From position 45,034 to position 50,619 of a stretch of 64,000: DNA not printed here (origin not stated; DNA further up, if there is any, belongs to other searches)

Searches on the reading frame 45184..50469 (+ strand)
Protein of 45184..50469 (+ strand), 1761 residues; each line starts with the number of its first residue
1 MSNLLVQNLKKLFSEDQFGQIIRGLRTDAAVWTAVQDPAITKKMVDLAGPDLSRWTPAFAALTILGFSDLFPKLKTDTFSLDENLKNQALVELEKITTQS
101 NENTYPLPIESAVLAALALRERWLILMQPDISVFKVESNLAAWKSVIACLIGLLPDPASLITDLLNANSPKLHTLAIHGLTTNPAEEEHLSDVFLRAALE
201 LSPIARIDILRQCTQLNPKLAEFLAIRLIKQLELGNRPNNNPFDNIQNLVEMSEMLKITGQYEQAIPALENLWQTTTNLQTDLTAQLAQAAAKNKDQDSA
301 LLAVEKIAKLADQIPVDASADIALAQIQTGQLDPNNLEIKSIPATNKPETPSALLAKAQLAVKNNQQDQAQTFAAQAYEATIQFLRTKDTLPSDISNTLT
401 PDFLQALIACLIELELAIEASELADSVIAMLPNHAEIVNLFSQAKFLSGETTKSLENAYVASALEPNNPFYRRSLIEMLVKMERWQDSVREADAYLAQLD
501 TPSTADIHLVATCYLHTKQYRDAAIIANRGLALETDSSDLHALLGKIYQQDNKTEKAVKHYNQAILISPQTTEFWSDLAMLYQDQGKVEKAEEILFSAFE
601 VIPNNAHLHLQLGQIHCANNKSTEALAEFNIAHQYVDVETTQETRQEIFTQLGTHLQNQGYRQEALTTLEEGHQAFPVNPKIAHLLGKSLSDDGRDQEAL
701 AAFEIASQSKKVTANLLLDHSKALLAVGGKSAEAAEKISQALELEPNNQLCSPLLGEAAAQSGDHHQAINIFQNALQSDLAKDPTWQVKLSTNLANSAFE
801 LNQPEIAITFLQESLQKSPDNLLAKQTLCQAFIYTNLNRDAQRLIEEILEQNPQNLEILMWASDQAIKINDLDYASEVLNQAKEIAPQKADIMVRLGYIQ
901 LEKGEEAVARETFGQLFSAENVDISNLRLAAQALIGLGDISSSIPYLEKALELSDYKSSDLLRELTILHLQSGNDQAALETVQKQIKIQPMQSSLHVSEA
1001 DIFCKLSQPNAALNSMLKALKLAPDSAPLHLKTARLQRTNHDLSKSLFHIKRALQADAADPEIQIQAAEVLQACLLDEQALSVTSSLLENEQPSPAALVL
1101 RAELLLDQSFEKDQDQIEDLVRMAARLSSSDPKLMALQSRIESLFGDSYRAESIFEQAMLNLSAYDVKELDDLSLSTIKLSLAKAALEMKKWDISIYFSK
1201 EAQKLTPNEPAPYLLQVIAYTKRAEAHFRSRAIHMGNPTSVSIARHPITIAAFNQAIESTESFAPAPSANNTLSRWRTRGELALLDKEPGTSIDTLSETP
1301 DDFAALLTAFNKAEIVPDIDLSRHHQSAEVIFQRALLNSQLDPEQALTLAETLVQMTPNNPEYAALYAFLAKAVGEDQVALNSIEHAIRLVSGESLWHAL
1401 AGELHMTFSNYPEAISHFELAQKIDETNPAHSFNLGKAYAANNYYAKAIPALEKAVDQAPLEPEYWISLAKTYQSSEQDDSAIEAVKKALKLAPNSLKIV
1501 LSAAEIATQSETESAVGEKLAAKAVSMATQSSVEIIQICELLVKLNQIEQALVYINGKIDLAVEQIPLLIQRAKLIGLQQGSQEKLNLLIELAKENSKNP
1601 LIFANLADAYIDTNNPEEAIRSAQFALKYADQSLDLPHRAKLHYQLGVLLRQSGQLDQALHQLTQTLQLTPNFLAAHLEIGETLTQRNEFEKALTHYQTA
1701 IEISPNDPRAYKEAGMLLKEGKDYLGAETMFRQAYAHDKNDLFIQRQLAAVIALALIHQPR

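Call 7: search_protein_families(library=pfam, proteins=[window:45184-50469:+], max_evalue=0.01)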
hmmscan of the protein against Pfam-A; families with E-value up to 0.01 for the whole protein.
window:45184-50469:+ (1761 aa): 26 families (the best 25 are shown)
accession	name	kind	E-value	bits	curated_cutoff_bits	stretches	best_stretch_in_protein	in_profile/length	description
PF07719.23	TPR_2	-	5.3e-57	185.7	27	5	1640-1672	1-33/34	Tetratricopeptide repeat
PF14559.12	TPR_19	-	6e-51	171.1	25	5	1650-1711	1-62/68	Tetratricopeptide repeat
PF13428.12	TPR_14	-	4.9e-43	141.6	23.5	2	1435-1471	7-43/44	Tetratricopeptide repeat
PF00515.34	TPR_1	-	4e-42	140.8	27.8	4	1676-1707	3-34/34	Tetratricopeptide repeat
PF13432.12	TPR_16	-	4.3e-42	142.6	32.7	3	1644-1708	1-65/65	Tetratricopeptide repeat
PF13181.12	TPR_8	-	1.5e-37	125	25.7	2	540-570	3-33/34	Tetratricopeptide repeat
PF13424.12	TPR_12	-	1.1e-35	122.1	30.1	3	1605-1669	8-74/77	Tetratricopeptide repeat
PF13414.12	TPR_11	-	5.3e-29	100.1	26.8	4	1681-1715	1-35/42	TPR repeat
PF23914.1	TPR_CcmH_CycH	-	3.6e-28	98.8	42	3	684-783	54-155/158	Cytochrome c-type biogenesis protein H TPR domain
PF13176.12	TPR_7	-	4.3e-26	89.2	27.9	0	1676-1708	1-33/36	Tetratricopeptide repeat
PF12895.13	ANAPC3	-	2.5e-23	82.6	27.2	2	517-597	2-81/82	Anaphase-promoting complex, cyclosome, subunit 3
PF13431.12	TPR_17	-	2.6e-23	80.7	24.4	0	1696-1728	1-33/34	Tetratricopeptide repeat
PF13371.12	TPR_9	-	1.1e-20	73.8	35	1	545-607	2-64/73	Tetratricopeptide repeat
PF13429.12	TPR_15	-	4.3e-11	43.2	26.2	1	872-1090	63-277/280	Tetratricopeptide repeat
PF13374.12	TPR_10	-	5.7e-10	39.3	27.5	0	577-595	7-25/42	Tetratricopeptide repeat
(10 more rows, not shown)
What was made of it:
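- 45184..50469 (+): ORF2: a 1761-aa TPR protein. Call 7.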
